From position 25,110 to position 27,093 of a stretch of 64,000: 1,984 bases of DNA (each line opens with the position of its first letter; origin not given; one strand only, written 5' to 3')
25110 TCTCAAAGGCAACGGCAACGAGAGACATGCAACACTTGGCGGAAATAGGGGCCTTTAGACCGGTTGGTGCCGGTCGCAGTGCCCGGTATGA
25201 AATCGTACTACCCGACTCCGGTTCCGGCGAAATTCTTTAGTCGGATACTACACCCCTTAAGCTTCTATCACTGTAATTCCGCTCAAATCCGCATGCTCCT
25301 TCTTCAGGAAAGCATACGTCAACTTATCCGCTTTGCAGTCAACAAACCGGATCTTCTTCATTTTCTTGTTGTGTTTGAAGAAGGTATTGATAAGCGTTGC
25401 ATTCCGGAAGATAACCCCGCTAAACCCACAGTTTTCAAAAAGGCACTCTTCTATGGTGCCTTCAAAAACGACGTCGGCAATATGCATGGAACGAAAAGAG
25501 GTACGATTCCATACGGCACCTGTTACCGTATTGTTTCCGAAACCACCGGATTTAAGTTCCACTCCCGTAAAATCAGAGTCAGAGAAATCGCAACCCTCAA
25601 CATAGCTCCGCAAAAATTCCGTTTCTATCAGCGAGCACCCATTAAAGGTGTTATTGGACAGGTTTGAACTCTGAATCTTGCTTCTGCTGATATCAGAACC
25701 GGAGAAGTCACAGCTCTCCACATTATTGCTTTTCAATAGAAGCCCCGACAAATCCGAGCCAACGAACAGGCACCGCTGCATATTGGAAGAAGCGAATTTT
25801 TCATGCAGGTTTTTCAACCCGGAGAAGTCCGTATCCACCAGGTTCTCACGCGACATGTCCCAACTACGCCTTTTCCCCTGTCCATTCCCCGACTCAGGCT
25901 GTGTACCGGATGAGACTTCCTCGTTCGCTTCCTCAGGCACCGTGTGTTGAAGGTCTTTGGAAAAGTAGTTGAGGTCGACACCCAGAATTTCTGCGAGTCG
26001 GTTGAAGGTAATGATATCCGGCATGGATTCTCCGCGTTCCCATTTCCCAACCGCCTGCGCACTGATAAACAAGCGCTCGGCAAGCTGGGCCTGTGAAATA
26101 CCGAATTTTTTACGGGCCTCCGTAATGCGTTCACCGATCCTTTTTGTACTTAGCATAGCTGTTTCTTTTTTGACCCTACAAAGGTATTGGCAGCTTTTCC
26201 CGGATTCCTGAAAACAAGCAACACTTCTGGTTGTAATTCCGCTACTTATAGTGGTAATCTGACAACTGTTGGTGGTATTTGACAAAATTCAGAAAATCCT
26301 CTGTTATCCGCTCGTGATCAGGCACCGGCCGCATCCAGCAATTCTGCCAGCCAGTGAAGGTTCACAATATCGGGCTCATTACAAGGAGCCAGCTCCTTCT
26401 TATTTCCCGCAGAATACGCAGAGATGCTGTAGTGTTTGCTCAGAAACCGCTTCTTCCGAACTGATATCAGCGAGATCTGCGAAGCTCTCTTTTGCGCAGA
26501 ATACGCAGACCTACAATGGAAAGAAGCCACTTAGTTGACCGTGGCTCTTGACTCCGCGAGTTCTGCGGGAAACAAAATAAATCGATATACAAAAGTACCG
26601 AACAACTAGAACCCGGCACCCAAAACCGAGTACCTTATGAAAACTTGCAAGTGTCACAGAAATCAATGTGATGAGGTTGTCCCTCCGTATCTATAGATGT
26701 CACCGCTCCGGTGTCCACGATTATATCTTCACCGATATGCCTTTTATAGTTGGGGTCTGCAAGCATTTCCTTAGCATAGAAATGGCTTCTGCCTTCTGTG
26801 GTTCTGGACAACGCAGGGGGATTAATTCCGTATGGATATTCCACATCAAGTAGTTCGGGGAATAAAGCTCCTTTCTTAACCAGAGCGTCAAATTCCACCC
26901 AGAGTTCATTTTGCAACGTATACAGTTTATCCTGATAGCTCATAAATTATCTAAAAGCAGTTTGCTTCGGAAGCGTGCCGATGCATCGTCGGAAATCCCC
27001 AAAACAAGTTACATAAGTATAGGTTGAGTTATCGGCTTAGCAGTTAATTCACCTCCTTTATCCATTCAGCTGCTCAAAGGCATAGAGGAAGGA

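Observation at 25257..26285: XRE-type HTH fused to a pentapeptide-repeat domain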

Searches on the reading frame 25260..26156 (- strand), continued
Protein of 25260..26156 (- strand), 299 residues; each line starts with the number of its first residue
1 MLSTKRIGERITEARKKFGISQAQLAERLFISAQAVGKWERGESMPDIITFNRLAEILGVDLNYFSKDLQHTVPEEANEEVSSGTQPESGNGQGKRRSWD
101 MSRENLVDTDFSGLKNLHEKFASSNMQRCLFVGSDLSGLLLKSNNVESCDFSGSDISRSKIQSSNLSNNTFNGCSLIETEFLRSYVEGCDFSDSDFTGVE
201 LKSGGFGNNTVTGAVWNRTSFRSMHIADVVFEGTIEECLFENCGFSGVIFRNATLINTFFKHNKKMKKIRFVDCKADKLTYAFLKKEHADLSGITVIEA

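Call 46: search_protein_representatives(protein=window:25260-26156:-)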
Query: 299 residues. Proteins with E-value up to 0.001 (for the whole library): 31739; up to 1e-10: 801; up to 1e-30: 89. The best 150 are listed.
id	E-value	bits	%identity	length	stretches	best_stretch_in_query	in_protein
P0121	4.2e-102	357.9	56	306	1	2-296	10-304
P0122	6.9e-85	301.5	51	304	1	3-296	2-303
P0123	4.1e-84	298.9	48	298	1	2-297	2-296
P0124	2.5e-82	293.1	50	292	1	2-299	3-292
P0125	3.9e-82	292.4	47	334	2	1-179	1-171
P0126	7.6e-82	291.5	46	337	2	3-199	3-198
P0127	1.7e-77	277.2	50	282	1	3-297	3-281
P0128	7.1e-77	275.2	52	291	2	45-199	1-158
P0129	1.0e-76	274.6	62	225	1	1-222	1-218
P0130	3.6e-74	266.3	45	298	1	1-298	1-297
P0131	4.5e-74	266.0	45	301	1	1-295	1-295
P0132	3.6e-72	259.7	46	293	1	1-298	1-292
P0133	1.0e-70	255.0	45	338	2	79-299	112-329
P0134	1.9e-70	254.1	61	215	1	1-210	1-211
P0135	5.1e-70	252.7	46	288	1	14-296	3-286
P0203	2.6e-35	138.8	40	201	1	102-298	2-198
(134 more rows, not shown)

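Call 49: search_dna_similar(query=window:25260-26156:-, collection=plasmids, mode=protein, max_evalue=1e-10, max_rows=15)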
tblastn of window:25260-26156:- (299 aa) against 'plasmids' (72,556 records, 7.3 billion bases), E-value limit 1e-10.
No match.
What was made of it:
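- Tried and rejected: Plasmid carriage: no tblastn hit in PLSDB (call 49).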

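Call 58: list_cluster_members(proteins=[P0001, P0002])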
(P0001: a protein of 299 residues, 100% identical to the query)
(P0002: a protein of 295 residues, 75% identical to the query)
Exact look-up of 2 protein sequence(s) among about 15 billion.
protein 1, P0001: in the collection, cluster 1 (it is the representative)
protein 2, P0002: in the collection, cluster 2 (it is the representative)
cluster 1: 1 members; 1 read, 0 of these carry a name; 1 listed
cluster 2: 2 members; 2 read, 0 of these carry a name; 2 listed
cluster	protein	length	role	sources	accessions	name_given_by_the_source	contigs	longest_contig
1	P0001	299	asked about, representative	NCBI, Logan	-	-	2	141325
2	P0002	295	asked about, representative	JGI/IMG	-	-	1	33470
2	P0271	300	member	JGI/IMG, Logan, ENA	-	-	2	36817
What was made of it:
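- Tried and rejected: Cluster look-up for names or organism of the exact protein: no names returned (call 58).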

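Call 67: find_homologous_proteins(query=P0203, max_evalue=1e-10)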
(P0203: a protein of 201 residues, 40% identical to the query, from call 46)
Query P0203 (201 aa): 5 proteins with E <= 1e-10 among 366 candidates.
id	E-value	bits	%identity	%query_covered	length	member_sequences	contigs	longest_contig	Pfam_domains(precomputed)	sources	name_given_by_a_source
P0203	5.8e-125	432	100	100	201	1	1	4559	PF13576.13,PF13599.14,PF00805.29,PF23894.3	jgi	jgi:uncharacterized protein YjbI with pentapeptide repeats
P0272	4.0e-41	159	43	100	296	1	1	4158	PF12844.14,PF13576.13,PF01381.29,PF13599.14,PF00805.29,PF23894.3,PF13560.13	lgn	-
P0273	1.1e-38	151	41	98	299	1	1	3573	PF12844.14,PF13576.13,PF01381.29,PF13599.14,PF00805.29,PF23894.3,PF13560.13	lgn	-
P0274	2.4e-36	143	38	98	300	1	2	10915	PF12844.14,PF13576.13,PF01381.29,PF13599.14,PF00805.29,PF23894.3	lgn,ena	-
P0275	4.5e-36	142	40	99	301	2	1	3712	PF12844.14,PF13576.13,PF01381.29,PF13599.14,PF00805.29,PF23894.3,PF13560.13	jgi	jgi:transcriptional regulator with XRE-family HTH domain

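Call 68: find_encoding_contigs(protein=P0203, flank=4000, max_places=2)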
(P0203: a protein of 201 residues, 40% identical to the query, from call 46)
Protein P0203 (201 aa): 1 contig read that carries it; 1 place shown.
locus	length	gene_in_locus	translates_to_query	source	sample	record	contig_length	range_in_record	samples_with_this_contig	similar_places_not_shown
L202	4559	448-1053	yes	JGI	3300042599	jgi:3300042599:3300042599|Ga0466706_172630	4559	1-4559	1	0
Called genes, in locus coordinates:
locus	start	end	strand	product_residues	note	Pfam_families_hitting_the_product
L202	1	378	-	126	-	?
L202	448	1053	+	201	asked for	PF00805:Pentapeptide (faint), PF13576:Pentapeptide_3 (faint), PF13599:Pentapeptide_4 (weak), PF23894:LD_SV2 (faint), PF13599:Pentapeptide_4 (weak)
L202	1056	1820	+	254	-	PF00005:ABC_tran, PF13304:AAA_21 (faint)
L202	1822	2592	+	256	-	PF01061:ABC2_membrane, PF12698:ABC2_membrane_3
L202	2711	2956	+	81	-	-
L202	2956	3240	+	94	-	PF06769:YoeB_toxin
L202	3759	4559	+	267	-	?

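Call 70: find_encoding_contigs(protein=P0274, flank=5000, max_places=2)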
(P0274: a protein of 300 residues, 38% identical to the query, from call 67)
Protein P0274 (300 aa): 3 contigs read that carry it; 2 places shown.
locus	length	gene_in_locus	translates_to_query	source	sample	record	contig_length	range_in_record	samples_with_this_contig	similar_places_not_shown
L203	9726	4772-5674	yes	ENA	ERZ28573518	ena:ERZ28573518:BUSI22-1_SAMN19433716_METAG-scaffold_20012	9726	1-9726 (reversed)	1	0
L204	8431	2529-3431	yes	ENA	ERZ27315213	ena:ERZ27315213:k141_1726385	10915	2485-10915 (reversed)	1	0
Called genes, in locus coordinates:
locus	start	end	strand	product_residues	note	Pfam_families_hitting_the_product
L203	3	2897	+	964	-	?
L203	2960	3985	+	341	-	-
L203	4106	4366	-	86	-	-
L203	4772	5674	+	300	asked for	PF12844:HTH_19, PF00805:Pentapeptide (faint), PF01381:HTH_3, PF13576:Pentapeptide_3 (faint), PF13599:Pentapeptide_4 (weak), PF23894:LD_SV2 (weak)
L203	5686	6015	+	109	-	-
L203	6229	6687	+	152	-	PF09537:DUF2383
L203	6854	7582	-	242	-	PF18306:LDcluster4, PF03641:Lysine_decarbox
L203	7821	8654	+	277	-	PF20240:DUF6597 (weak), PF00165:HTH_AraC (faint), PF12833:HTH_18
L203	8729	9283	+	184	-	PF00190:Cupin_1 (weak), PF07883:Cupin_2, PF02311:AraC_binding (weak)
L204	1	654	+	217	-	?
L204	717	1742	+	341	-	-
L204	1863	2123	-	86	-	-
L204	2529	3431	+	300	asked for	PF12844:HTH_19, PF00805:Pentapeptide (faint), PF01381:HTH_3, PF13576:Pentapeptide_3 (faint), PF13599:Pentapeptide_4 (weak), PF23894:LD_SV2 (weak)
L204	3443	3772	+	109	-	-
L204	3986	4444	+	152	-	PF09537:DUF2383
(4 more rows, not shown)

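Call 71: find_encoding_contigs(protein=P0272, flank=4000, max_places=1)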
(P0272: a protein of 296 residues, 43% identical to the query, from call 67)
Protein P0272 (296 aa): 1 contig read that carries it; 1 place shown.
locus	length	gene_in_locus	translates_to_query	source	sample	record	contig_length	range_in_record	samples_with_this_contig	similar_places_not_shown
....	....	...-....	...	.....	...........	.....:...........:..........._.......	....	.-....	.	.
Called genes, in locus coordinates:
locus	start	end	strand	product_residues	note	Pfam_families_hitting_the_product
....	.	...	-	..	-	?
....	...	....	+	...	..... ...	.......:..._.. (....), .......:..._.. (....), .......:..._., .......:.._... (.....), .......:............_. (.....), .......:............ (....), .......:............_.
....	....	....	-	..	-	-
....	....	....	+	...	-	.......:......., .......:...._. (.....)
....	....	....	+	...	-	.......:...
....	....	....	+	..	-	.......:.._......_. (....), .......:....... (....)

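Call 72: find_encoding_contigs(protein=P0273, flank=4000, max_places=1)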
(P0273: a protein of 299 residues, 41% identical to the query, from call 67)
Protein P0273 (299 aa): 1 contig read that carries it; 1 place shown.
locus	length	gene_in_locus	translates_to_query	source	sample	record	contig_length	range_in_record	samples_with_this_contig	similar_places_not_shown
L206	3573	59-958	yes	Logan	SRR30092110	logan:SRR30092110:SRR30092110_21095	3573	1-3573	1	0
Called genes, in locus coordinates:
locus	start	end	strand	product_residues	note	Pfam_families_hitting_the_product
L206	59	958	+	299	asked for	PF12844:HTH_19, PF13560:HTH_31 (weak), PF01381:HTH_3, PF13599:Pentapeptide_4 (weak), PF00805:Pentapeptide (weak), PF13599:Pentapeptide_4 (weak), PF23894:LD_SV2 (weak), PF13599:Pentapeptide_4 (weak), +1 more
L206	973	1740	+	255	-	PF13175:AAA_15 (faint), PF00005:ABC_tran, PF13401:AAA_22 (faint), PF13304:AAA_21 (weak)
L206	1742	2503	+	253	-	PF01061:ABC2_membrane, PF12698:ABC2_membrane_3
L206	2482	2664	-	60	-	-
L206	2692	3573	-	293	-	?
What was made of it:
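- The same pair follows in 2 of 5 distant relatives (calls 68, 72).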

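Call 73: find_encoding_contigs(protein=P0275, flank=4000, max_places=1)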
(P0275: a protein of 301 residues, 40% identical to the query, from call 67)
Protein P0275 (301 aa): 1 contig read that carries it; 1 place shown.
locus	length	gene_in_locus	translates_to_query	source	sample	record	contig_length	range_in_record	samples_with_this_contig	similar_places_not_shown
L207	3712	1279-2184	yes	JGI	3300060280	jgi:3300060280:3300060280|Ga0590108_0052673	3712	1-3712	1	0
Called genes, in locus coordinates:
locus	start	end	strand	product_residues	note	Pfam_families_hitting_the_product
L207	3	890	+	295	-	?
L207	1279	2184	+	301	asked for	PF12844:HTH_19, PF13560:HTH_31 (weak), PF01381:HTH_3, PF13599:Pentapeptide_4, PF13576:Pentapeptide_3 (faint), PF13599:Pentapeptide_4, PF00805:Pentapeptide (weak), PF23894:LD_SV2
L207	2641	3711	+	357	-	?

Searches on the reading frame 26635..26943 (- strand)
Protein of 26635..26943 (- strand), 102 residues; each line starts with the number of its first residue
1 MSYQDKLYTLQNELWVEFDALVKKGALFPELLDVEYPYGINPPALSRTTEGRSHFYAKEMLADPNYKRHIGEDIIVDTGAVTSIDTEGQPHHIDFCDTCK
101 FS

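Call 3: search_protein_families(library=pfam, proteins=[window:26635-26943:-], max_evalue=1)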
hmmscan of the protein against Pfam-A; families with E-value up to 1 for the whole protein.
window:26635-26943:- (102 aa): 1 family
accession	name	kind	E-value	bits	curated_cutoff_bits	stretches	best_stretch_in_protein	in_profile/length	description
PF02526.19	GBP_repeat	-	0.12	12.5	25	0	58-70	11-23/38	Glycophorin-binding protein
